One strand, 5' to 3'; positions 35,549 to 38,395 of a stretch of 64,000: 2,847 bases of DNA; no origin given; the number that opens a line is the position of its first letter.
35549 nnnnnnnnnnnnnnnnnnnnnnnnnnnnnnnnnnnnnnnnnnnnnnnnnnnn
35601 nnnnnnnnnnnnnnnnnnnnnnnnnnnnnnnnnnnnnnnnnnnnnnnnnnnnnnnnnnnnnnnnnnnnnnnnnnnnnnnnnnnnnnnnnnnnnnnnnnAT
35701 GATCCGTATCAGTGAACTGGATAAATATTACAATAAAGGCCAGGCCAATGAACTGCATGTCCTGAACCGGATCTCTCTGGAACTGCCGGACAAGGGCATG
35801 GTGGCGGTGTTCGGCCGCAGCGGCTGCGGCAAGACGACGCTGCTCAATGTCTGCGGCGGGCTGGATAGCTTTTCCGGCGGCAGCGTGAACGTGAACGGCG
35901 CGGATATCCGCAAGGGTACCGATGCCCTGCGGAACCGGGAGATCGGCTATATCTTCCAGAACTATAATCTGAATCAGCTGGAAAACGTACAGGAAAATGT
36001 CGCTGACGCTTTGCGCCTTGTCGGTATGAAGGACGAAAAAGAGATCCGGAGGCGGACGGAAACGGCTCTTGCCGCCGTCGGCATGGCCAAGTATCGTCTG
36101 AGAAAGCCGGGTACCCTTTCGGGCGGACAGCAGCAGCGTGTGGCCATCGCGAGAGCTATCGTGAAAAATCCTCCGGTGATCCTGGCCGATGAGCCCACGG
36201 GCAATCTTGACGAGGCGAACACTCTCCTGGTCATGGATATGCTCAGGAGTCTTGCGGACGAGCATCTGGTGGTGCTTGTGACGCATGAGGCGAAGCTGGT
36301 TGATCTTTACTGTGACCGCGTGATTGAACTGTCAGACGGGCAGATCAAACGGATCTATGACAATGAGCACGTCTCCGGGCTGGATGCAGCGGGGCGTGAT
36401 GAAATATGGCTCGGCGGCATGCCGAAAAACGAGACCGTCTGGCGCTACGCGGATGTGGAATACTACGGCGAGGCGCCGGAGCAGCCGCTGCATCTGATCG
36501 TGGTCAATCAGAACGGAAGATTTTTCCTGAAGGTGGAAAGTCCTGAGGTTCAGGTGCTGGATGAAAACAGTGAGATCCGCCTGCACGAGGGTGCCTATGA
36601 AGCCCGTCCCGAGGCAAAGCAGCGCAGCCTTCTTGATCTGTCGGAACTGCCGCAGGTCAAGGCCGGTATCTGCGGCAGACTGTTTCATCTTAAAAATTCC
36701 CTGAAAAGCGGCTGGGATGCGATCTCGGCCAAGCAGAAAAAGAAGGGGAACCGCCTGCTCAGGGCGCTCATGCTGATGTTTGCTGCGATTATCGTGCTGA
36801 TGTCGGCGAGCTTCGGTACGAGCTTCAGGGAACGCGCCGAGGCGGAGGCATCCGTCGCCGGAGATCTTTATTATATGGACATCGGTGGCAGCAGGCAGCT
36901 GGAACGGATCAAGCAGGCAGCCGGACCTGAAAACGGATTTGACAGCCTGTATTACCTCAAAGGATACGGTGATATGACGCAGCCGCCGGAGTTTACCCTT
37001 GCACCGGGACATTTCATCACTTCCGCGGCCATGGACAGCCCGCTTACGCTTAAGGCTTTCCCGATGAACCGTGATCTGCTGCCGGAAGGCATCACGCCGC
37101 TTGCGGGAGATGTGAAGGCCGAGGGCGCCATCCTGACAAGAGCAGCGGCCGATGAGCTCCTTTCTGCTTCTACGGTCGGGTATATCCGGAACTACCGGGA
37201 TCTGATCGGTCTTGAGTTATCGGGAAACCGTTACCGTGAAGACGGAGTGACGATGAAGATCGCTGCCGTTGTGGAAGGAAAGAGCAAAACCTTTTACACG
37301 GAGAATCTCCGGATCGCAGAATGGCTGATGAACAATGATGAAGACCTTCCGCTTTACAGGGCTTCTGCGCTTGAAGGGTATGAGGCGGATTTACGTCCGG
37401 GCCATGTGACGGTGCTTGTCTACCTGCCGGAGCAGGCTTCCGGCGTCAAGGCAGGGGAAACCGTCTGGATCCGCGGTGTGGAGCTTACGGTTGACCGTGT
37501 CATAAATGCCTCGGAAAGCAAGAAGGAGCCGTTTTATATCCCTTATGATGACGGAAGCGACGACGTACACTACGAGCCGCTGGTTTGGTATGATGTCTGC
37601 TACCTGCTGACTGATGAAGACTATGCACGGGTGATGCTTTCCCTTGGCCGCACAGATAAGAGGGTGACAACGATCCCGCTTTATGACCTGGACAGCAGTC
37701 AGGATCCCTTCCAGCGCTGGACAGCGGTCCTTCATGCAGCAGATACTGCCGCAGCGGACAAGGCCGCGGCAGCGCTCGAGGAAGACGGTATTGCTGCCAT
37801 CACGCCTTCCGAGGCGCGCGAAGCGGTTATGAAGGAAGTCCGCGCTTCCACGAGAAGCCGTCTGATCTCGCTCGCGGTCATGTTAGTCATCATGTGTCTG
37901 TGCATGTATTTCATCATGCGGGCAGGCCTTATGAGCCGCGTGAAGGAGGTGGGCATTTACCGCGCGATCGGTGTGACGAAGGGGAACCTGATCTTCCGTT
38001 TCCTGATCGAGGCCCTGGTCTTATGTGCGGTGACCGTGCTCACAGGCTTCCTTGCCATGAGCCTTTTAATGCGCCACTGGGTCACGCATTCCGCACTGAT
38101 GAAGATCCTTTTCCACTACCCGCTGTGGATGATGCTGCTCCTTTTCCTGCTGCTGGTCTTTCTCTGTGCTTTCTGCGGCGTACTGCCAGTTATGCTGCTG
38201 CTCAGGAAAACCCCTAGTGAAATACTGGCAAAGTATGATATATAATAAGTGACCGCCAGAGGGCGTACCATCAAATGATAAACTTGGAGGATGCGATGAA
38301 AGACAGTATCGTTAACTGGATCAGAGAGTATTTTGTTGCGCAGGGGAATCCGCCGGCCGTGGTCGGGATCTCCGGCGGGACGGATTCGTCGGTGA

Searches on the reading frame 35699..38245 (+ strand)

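Call 84: search_protein_families(library=pfam, proteins=[window:35699-38245:+], max_evalue=0.00001)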
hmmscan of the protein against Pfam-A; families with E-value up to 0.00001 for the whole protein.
window:35699-38245:+ (848 aa): 3 families
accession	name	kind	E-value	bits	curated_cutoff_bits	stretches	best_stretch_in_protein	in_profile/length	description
PF00005.33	ABC_tran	-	6.9e-33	114.6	25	1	22-167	1-136/137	ABC transporter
PF02687.27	FtsX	-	1.6e-11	44.8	25.5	1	723-839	2-120/120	FtsX-like permease C-terminal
PF02463.25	SMC_N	-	4.9e-06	26.6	40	0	88-209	110-209/220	RecF/RecN/SMC N terminal domain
